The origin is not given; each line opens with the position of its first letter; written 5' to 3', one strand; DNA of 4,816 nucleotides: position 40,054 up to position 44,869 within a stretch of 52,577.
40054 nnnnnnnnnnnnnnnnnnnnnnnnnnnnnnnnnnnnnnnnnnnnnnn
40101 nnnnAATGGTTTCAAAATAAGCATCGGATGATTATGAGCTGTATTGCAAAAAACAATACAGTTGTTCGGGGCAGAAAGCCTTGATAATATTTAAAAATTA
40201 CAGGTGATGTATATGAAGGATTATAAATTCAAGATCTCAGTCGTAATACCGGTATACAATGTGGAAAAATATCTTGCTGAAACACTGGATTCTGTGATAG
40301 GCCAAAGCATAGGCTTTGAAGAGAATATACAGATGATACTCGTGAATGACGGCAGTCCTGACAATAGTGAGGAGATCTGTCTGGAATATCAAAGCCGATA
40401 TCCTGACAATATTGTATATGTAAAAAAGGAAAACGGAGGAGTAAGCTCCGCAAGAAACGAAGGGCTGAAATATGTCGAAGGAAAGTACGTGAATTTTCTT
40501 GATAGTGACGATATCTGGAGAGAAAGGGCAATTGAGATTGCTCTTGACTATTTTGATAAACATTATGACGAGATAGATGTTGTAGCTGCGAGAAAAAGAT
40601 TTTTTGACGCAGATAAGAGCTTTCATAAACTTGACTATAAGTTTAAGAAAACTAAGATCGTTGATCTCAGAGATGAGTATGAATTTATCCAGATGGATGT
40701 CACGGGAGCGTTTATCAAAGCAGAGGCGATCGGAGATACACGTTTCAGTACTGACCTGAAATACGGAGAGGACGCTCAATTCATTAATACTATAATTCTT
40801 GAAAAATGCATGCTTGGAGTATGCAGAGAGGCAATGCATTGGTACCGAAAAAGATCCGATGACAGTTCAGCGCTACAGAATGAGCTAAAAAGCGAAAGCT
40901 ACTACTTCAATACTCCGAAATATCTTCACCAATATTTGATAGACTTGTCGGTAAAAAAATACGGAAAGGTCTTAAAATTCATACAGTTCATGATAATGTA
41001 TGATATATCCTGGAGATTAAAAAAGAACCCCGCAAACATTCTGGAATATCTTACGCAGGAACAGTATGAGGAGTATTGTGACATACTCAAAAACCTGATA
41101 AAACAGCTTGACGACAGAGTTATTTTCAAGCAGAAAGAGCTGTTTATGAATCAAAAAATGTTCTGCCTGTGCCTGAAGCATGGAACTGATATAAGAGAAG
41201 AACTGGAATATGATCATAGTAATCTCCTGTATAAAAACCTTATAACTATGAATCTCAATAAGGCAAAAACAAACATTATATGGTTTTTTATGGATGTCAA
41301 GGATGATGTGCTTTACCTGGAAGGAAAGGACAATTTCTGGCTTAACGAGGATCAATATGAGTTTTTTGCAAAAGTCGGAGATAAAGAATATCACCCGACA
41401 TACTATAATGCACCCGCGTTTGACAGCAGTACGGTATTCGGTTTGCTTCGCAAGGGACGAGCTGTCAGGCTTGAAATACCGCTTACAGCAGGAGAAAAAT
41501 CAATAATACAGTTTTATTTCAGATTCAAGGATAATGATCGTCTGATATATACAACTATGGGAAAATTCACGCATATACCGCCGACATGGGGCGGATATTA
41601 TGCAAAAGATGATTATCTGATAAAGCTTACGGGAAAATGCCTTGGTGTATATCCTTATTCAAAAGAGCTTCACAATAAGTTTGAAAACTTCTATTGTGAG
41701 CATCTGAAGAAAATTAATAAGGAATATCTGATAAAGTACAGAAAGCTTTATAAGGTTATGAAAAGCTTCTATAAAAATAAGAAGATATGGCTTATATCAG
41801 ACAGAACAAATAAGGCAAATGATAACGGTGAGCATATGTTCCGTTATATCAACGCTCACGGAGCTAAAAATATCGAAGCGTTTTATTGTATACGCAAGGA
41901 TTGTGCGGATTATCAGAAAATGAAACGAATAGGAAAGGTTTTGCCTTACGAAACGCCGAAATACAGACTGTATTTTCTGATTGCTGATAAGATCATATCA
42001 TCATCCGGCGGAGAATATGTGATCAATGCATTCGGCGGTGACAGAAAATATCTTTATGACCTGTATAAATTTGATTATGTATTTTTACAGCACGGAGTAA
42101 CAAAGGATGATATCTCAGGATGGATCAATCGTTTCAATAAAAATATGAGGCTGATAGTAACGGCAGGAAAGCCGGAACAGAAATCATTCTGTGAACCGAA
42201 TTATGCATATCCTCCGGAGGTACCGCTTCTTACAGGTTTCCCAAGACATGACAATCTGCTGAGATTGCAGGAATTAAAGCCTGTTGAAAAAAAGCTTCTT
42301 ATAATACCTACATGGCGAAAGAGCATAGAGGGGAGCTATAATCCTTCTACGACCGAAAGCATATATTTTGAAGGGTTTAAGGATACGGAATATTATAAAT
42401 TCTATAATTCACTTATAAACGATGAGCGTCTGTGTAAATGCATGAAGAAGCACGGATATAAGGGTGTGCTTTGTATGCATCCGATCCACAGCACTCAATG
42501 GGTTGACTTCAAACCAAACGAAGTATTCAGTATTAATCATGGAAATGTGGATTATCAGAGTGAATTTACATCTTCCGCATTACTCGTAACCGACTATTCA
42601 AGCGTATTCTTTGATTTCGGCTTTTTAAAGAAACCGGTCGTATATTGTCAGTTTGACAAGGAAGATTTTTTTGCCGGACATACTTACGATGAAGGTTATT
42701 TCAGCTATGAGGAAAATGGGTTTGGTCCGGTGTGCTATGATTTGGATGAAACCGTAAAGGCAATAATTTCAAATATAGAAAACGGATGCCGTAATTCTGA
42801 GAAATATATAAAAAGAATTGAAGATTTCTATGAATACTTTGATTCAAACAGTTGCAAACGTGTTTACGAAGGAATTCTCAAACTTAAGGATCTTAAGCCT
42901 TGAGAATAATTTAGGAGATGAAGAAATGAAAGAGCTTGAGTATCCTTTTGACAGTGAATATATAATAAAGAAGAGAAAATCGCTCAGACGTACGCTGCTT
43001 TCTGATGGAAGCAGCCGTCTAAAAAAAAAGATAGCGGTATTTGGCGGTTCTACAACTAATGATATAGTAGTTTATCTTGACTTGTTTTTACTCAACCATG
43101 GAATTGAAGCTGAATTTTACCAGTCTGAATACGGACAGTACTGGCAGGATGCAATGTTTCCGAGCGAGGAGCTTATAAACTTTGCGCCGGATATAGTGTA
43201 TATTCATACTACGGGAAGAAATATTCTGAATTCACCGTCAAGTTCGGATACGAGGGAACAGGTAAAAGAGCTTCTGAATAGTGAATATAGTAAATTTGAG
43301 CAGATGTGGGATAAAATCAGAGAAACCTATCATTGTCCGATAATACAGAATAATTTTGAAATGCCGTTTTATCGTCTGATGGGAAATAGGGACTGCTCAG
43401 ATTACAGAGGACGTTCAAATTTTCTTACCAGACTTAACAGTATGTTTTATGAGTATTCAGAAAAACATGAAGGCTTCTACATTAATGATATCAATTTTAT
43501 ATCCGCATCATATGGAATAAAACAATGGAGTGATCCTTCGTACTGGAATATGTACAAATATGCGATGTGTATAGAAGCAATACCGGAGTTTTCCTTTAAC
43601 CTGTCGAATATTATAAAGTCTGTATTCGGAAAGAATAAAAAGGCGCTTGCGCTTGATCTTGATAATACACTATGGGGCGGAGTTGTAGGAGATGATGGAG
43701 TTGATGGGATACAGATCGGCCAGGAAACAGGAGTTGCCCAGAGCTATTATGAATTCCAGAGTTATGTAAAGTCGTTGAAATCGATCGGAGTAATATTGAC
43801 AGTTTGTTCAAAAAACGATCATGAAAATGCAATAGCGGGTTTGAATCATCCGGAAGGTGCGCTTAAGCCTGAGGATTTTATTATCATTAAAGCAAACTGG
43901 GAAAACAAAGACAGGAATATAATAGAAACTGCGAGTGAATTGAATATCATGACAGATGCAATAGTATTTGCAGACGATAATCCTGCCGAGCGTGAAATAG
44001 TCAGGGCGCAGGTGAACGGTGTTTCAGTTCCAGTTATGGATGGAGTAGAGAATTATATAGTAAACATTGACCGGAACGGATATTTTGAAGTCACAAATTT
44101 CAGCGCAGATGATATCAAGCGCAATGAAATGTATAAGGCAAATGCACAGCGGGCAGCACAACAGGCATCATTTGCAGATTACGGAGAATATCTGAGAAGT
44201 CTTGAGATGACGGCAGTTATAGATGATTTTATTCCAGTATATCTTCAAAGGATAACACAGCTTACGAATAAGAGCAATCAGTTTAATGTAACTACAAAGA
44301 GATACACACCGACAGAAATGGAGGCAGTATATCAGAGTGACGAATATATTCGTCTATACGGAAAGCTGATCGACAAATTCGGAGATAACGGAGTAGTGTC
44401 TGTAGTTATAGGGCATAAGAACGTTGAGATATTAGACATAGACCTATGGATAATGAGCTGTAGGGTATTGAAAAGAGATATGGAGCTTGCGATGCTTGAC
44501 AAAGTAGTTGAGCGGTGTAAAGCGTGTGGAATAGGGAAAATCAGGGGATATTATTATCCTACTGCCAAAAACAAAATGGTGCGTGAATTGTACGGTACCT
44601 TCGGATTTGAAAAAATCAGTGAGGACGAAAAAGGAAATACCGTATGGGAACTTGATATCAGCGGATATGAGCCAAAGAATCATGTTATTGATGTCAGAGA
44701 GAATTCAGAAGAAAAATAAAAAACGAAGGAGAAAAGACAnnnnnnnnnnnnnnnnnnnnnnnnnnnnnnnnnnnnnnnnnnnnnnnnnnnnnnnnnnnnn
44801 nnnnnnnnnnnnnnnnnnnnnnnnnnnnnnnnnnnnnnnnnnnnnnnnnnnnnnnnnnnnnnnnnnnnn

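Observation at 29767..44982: Hybrid glycopolymer locus combining Stealth sugar-1-phosphate transferases with TagF-like glycerol-phosphate polymerases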

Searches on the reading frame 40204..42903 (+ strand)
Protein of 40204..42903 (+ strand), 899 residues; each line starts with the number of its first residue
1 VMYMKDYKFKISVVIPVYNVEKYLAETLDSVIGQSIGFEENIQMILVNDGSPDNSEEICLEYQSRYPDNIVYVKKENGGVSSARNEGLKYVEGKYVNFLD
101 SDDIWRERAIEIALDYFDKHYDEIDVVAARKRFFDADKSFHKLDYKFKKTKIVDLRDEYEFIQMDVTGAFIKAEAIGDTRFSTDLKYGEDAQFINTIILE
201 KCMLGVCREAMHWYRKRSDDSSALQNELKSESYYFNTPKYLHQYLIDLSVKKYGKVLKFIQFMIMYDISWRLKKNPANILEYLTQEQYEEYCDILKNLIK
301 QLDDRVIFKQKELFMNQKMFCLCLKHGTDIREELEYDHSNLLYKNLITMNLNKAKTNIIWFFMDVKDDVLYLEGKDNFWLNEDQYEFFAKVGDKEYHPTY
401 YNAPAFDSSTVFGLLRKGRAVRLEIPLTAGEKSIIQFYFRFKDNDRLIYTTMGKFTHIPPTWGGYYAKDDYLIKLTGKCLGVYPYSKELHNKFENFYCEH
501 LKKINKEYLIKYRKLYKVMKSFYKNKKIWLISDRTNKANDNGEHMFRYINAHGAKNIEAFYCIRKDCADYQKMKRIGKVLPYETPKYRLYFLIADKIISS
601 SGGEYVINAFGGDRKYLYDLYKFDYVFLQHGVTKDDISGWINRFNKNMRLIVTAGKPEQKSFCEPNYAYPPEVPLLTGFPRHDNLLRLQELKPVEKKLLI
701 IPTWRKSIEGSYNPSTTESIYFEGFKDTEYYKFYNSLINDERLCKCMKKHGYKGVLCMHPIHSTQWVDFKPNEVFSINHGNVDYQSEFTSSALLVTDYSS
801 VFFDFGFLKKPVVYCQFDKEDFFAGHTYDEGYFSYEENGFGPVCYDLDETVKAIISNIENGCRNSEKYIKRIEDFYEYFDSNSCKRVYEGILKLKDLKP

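Call 3: search_protein_families(library=pfam, proteins=[window:40204-42903:+], max_evalue=0.01)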
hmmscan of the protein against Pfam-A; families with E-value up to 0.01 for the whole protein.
window:40204-42903:+ (899 aa): 4 families
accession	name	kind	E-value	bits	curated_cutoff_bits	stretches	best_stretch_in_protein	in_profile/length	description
PF04464.20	Glyphos_transf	-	5e-42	144.6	22.1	1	521-892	9-366/367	CDP-Glycerol:Poly(glycerophosphate) glycerophosphotransferase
PF00535.33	Glycos_transf_2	-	1.4e-34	119.9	23.3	1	12-149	1-138/168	Glycosyl transferase family 2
PF13641.12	Glyco_tranf_2_3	-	4.6e-14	53.4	27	1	11-179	3-174/230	Glycosyltransferase like family 2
PF10111.15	Glyco_tranf_2_2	-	6.8e-11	42.6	27.3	1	12-115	1-104/276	Glycosyltransferase like family 2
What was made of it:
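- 40204..42903 (+): g9: second bifunctional GT-A plus TagF-like enzyme (899 aa). Glycos_transf_2 120 bits and Glyphos_transf 145 bits (call 3).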

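Call 7: search_protein_families(library=ncbifam, proteins=[window:40204-42903:+], max_evalue=0.001)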
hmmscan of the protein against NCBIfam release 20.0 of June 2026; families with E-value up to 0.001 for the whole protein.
window:40204-42903:+ (899 aa): 18 families
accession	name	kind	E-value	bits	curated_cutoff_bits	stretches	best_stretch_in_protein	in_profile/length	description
NF007482.0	PRK10073.1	equivalog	1.1e-25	90.3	423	1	5-128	2-119/334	glycosyltransferase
NF047683.1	TeichurnBiosyTuaG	equivalog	2.6e-20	73.1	400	1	4-120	1-114/252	teichuronic acid biosynthesis protein TuaG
NF053739.1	GlytfEpsEBac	equivalog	9.8e-16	57.5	450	1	10-135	2-124/265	glycosyltransferase EpsE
NF041712.1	techglyph_taseTarF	equivalog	3.2e-14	52.8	550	1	676-889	180-384/388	teichoic acid glycerol-phosphate transferase TarF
TIGR03111.1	glyc2_xrt_Gpos1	hypoth_equivalog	6e-14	51.7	363.95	1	10-167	50-201/439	TIGR03111 family XrtG-associated glycosyltransferase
NF038302.1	EPS_HpsE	equivalog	3.5e-13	49.2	300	1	10-120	2-114/307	hormogonium polysaccharide biosynthesis glycosyltransferase HpsE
TIGR03937.1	PgaC_IcaA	equivalog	5.1e-13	48.8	422.3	1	10-120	46-153/407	poly-beta-1,6-N-acetyl-D-glucosamine synthase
NF041394.1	GtaseAglG_Halo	equivalog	9.2e-13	48.1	440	1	10-129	2-115/304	glucosyl-dolichyl phosphate glucuronosyltransferase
NF041875.1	EPS_EpsD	equivalog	1.1e-12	48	370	1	11-108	1-95/325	exopolysaccharide biosynthesis glycosyltransferase EpsD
NF050050.1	ProtGlycPglI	equivalog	7.6e-12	45.2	500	1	10-247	3-236/306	GalNAc(5)-diNAcBac-PP-undecaprenol beta-1,3-glucosyltransferase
TIGR03965.1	mycofact_glyco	equivalog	7.5e-11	41.5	280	1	9-119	74-181/467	mycofactocin biosynthesis glycosyltransferase MftF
NF007986.1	PRK10714.1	equivalog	1.6e-10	40.5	529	1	10-143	7-137/316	undecaprenyl-phosphate 4-deoxy-4-formamido-L-arabinose transferase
NF038299.1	EPS_HpsN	equivalog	2e-07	30.3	425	1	10-139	2-125/317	hormogonium polysaccharide biosynthesis glycosyltransferase HpsN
NF047588.1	GlcsyltransPgfSStrep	equivalog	5.7e-07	29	500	1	10-148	2-141/308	glycosyltransferase PgfS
TIGR04009.1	wcaE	equivalog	2.8e-06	26.8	369.2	1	23-129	15-119/248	colanic acid biosynthesis glycosyltransferase WcaE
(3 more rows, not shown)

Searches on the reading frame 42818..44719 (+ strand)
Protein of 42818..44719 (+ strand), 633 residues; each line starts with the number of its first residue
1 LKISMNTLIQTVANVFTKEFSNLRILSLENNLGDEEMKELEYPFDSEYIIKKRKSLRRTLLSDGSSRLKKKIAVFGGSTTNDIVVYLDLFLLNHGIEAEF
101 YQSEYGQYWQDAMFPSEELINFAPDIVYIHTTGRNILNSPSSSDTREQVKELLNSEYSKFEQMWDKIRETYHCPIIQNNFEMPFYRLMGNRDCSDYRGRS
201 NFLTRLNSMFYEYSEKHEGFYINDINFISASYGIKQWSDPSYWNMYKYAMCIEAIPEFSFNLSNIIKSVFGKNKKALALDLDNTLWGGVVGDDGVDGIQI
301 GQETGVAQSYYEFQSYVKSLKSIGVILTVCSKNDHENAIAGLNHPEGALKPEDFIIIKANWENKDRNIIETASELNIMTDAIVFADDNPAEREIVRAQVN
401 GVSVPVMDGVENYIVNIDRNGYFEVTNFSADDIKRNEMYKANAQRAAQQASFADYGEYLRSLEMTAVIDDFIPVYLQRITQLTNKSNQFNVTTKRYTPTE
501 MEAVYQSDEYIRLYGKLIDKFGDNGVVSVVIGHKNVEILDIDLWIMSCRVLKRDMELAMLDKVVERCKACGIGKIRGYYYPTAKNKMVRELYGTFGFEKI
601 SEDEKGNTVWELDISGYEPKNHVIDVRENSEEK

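Call 3: search_protein_families(library=pfam, proteins=[window:42818-44719:+], max_evalue=0.01)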
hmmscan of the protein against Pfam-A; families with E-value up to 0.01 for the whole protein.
window:42818-44719:+ (633 aa): 1 family
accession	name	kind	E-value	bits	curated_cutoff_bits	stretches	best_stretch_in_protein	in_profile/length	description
PF21211.3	FkbH_N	-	1.2e-10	42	27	1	71-267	1-192/192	FkbH, N-terminal domain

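Call 7: search_protein_families(library=ncbifam, proteins=[window:42818-44719:+], max_evalue=0.001)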
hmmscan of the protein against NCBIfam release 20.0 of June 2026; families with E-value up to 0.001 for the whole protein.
window:42818-44719:+ (633 aa): 2 families
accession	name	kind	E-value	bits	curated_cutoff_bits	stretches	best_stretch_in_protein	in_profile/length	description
TIGR01686.1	FkbH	subfamily_domain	3.4e-77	259.7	146.65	1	274-598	3-320/323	FkbH domain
TIGR01681.1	HAD-SF-IIIC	subfamily_domain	9.5e-16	58.8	35.75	1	275-395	1-128/132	HAD-IIIC family phosphatase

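Call 29: search_solved_structures(query=window:42818-44719:+, max_evalue=0.01)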
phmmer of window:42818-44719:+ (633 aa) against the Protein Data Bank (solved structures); distinct sequences matched with E-value up to 0.01: 1.
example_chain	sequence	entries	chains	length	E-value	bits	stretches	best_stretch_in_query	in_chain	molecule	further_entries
3slr_A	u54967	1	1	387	6.3e-53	183.6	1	54-429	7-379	uncharacterized protein BF1531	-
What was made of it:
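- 42926..44719 (+): g10: FkbH-family HAD-IIIC phosphatase/acyl-loading enzyme (598 aa). Predicted to make a glyceryl thioester on g11. PDB 3slr 6e-53 (call 29).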

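Call 55: find_homologous_proteins(query=window:42926-44719:+, max_evalue=1e-10)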
Query window:42926-44719:+ (597 aa): 8000 proteins with E <= 1e-10 among 8000 candidates; the best 120 are listed.
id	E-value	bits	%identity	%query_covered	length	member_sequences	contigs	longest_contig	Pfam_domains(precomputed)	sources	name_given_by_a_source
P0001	0.0e+0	1368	100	100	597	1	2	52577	PF21211.4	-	-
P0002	0.0e+0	1235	88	99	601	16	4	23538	PF21211.4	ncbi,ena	-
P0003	0.0e+0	1209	87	99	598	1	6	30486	PF21211.4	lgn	-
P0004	0.0e+0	1208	87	99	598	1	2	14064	PF21211.4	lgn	-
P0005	0.0e+0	1200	86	100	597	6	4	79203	PF21211.4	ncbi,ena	-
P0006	0.0e+0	1196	86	99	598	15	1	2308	PF21211.4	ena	-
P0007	0.0e+0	1193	85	99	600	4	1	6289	PF21211.4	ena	-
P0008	0.0e+0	1182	84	99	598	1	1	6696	PF21211.4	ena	-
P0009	0.0e+0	1181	84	99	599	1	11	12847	PF21211.4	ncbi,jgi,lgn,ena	-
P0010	0.0e+0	1180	84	99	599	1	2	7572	PF21211.4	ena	-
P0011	0.0e+0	1167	84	99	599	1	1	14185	PF21211.4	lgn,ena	-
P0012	0.0e+0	1166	84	99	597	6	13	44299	PF21211.4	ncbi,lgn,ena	-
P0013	0.0e+0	1165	82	100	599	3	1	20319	PF21211.4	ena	-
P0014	0.0e+0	1164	84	99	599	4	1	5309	PF21211.4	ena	-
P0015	0.0e+0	1163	84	99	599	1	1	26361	PF21211.4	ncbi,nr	ncbi:MAG: HAD-IIIC family phosphatase [Clostridia bacterium]|nr:HAD-IIIC family phosphatase [Clostri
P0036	0.0e+0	1150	81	100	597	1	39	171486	PF21211.4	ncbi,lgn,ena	-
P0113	0.0e+0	1054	75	99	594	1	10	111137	PF21211.4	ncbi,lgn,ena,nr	ncbi:MAG: HAD-IIIC family phosphatase [Candidatus Pseudoruminococcus sp.]|nr:HAD-IIIC family phospha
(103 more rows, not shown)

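Call 56: find_encoding_contigs(protein=P0113, flank=10000, max_places=2)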
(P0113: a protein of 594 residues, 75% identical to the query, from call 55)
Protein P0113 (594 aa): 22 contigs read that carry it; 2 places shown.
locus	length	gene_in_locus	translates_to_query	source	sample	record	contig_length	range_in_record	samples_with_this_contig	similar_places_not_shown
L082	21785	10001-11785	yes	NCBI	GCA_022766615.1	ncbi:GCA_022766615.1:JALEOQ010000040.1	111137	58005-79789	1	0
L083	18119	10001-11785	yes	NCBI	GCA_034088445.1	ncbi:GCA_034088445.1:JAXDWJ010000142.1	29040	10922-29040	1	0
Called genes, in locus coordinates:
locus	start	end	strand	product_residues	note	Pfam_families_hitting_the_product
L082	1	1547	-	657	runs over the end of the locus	PF03442:CBM_X2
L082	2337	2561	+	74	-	-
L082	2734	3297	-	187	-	PF01174:SNO, PF03575:Peptidase_S51 (weak), PF07685:GATase_3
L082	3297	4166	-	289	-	PF01680:SOR_SNZ, PF05690:ThiG (weak)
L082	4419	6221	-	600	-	PF13240:Zn_Ribbon_1, PF08305:NPCBM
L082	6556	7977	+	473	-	PF03062:MBOAT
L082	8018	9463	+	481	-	PF14286:DHHW, PF16822:ALGX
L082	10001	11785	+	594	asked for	PF21211:FkbH_N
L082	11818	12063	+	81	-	-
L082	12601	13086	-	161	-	PF00383:dCMP_cyt_deam_1, PF14437:MafB19-deam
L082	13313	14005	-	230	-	PF00149:Metallophos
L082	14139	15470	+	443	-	PF00768:Peptidase_S11, PF13354:Beta-lactamase2, PF07943:PBP5_C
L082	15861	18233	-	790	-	PF00128:Alpha-amylase, PF16738:CBM26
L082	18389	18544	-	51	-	-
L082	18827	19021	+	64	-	PF01402:RHH_1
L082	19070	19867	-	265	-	PF01790:LGT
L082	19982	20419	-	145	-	PF13828:DUF4190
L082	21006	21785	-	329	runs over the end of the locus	PF01636:APH, PF01633:Choline_kinase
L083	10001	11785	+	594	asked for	PF21211:FkbH_N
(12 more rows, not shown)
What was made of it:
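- Closest known: Dlt D-alanylation pathway. Same: Pseudoruminococcus (call 56).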

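Call 57: find_encoding_contigs(protein=P0005, flank=10000, max_places=2)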
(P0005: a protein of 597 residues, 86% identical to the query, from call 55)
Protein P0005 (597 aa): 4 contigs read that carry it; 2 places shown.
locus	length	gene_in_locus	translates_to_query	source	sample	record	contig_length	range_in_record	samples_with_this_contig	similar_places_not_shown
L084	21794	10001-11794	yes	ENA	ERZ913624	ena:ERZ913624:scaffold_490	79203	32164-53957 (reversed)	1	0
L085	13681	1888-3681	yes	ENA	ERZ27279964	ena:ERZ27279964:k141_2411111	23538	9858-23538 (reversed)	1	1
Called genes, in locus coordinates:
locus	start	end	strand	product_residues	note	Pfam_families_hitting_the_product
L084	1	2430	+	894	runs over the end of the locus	PF00535:Glycos_transf_2, PF10111:Glyco_tranf_2_2, PF13641:Glyco_tranf_2_3, PF04464:Glyphos_transf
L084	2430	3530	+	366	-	-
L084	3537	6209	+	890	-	PF00535:Glycos_transf_2, PF10111:Glyco_tranf_2_2, PF13641:Glyco_tranf_2_3, PF04464:Glyphos_transf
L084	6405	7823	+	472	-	PF03062:MBOAT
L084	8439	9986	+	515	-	PF14286:DHHW, PF16822:ALGX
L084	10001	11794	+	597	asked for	PF21211:FkbH_N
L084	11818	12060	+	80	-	-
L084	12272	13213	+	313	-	PF02463:SMC_N (faint), PF00005:ABC_tran, PF13304:AAA_21 (weak)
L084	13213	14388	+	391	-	PF01061:ABC2_membrane (faint), PF12698:ABC2_membrane_3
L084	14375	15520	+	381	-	PF12698:ABC2_membrane_3, PF01061:ABC2_membrane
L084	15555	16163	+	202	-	-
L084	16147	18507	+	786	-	PF02574:S-methyl_trans, PF00809:Pterin_bind, PF02607:B12-binding_2, PF02310:B12-binding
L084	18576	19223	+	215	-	PF01944:SpoIIM (weak)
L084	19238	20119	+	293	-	-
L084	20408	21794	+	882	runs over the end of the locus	PF00171:Aldedh, PF00465:Fe-ADH, PF13685:Fe-ADH_2 (weak), PF25137:ADH_Fe_C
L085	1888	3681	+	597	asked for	PF21211:FkbH_N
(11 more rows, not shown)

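Call 64: find_encoding_contigs(protein=P0003, flank=10000, max_places=3)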
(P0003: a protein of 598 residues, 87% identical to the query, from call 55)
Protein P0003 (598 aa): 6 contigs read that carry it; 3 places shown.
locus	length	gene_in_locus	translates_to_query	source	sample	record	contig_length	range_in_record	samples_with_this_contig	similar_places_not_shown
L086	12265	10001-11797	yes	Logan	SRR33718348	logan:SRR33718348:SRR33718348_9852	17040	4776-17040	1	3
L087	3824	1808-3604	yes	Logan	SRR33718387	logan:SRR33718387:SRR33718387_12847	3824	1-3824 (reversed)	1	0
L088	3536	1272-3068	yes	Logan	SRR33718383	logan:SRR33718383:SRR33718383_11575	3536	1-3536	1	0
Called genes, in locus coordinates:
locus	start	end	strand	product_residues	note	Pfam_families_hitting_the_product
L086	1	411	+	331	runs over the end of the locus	PF17101:Stealth_CR1, PF11380:Stealth_CR2, PF17103:Stealth_CR4 (faint)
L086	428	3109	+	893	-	PF00535:Glycos_transf_2, PF10111:Glyco_tranf_2_2, PF13641:Glyco_tranf_2_3, PF04464:Glyphos_transf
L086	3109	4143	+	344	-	PF00535:Glycos_transf_2, PF10111:Glyco_tranf_2_2, PF13641:Glyco_tranf_2_3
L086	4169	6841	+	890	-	PF00535:Glycos_transf_2, PF10111:Glyco_tranf_2_2, PF13641:Glyco_tranf_2_3, PF04464:Glyphos_transf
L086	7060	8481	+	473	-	PF03062:MBOAT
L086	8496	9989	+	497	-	PF14286:DHHW, PF16822:ALGX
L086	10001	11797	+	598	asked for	PF21211:FkbH_N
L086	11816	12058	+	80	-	-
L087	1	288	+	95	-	?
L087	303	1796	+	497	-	PF14286:DHHW, PF16822:ALGX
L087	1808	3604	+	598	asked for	PF21211:FkbH_N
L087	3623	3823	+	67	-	?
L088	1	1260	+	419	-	?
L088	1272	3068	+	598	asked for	PF21211:FkbH_N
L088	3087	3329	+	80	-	-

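Call 65: find_encoding_contigs(protein=P0036, flank=10000, max_places=2)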
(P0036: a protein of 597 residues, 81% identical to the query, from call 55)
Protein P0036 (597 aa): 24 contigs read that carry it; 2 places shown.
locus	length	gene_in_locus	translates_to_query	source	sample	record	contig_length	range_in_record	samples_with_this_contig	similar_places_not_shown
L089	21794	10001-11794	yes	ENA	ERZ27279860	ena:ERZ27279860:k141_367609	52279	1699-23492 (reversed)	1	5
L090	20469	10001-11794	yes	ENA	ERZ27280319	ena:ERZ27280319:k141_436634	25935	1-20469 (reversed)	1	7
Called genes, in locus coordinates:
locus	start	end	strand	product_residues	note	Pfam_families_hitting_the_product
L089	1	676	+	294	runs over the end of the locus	-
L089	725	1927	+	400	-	PF04464:Glyphos_transf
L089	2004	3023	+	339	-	PF17101:Stealth_CR1, PF11380:Stealth_CR2, PF17103:Stealth_CR4 (weak)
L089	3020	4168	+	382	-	PF01757:Acyl_transf_3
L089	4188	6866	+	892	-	PF04464:Glyphos_transf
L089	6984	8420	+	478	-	PF03062:MBOAT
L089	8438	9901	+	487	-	PF14286:DHHW, PF16822:ALGX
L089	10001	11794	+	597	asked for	PF21211:FkbH_N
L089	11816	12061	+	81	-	-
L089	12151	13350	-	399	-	PF00512:HisKA, PF02518:HATPase_c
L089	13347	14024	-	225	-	PF00072:Response_reg, PF00486:Trans_reg_C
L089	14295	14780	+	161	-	PF00383:dCMP_cyt_deam_1, PF14437:MafB19-deam (weak)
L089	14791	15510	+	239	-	PF01479:S4, PF00849:PseudoU_synth_2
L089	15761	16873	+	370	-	PF00005:ABC_tran, PF02463:SMC_N (faint), PF13304:AAA_21 (faint), PF17912:OB_MalK, PF08402:TOBE_2 (weak)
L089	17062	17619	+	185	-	PF08281:Sigma70_r4_2, PF04545:Sigma70_r4 (weak)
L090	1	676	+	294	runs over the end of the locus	-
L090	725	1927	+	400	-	PF04464:Glyphos_transf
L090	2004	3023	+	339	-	PF17101:Stealth_CR1, PF11380:Stealth_CR2, PF17103:Stealth_CR4 (weak)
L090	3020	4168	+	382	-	PF01757:Acyl_transf_3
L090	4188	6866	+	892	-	PF04464:Glyphos_transf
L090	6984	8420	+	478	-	PF03062:MBOAT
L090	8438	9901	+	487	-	PF14286:DHHW, PF16822:ALGX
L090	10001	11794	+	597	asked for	PF21211:FkbH_N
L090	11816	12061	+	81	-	-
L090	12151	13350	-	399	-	PF00512:HisKA, PF02518:HATPase_c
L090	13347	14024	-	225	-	PF00072:Response_reg, PF00486:Trans_reg_C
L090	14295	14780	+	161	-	PF00383:dCMP_cyt_deam_1, PF14437:MafB19-deam (weak)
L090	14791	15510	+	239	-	PF01479:S4, PF00849:PseudoU_synth_2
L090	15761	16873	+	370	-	PF00005:ABC_tran, PF02463:SMC_N (faint), PF13304:AAA_21 (faint), PF17912:OB_MalK, PF08402:TOBE_2 (weak)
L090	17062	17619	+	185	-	PF08281:Sigma70_r4_2, PF04545:Sigma70_r4 (weak)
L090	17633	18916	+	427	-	-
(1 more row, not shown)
